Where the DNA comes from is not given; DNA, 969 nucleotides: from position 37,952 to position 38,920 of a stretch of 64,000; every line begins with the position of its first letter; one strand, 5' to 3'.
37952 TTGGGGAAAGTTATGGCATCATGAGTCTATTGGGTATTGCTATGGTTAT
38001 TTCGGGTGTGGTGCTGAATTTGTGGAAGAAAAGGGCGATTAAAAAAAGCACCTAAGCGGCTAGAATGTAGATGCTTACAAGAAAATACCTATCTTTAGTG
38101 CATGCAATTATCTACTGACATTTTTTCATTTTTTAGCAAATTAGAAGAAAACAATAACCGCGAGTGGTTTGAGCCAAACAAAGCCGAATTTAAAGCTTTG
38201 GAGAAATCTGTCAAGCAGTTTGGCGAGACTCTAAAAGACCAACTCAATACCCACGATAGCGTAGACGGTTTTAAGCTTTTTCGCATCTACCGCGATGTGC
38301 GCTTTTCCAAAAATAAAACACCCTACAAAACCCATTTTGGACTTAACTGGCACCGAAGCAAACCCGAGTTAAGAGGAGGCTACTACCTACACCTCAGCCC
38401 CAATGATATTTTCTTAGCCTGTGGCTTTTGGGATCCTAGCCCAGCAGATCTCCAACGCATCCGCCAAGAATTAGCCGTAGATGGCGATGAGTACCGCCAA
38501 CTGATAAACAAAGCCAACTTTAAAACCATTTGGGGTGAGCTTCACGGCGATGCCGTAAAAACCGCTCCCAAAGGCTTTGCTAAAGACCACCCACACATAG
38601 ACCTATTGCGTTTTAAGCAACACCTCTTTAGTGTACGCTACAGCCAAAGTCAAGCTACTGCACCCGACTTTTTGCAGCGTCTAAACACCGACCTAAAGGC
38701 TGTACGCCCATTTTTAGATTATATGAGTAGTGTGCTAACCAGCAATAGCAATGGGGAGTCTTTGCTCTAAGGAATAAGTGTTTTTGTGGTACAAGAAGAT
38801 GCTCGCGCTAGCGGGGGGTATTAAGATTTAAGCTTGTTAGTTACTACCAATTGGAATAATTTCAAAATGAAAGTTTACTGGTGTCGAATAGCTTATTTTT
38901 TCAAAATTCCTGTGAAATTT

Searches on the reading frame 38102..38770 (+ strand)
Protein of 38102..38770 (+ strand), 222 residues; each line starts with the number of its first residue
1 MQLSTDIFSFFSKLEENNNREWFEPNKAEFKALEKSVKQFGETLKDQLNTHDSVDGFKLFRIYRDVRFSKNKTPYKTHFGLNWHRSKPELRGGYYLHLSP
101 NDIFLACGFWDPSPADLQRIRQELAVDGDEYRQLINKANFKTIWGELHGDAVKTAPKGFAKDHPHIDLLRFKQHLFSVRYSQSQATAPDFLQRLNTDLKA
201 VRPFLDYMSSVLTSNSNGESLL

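Call 3: search_protein_families(library=pfam, proteins=[window:38102-38770:+], max_evalue=0.1)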
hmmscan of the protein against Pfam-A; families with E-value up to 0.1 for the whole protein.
window:38102-38770:+ (222 aa): 2 families
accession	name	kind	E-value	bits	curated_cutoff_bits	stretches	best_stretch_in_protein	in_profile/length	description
PF09365.15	DUF2461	-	4.1e-65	220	22.8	1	7-207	2-208/208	Conserved hypothetical protein (DUF2461)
PF18734.6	HEPN_AbiU2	-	0.049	13.5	26.8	0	9-67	72-130/193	AbiU2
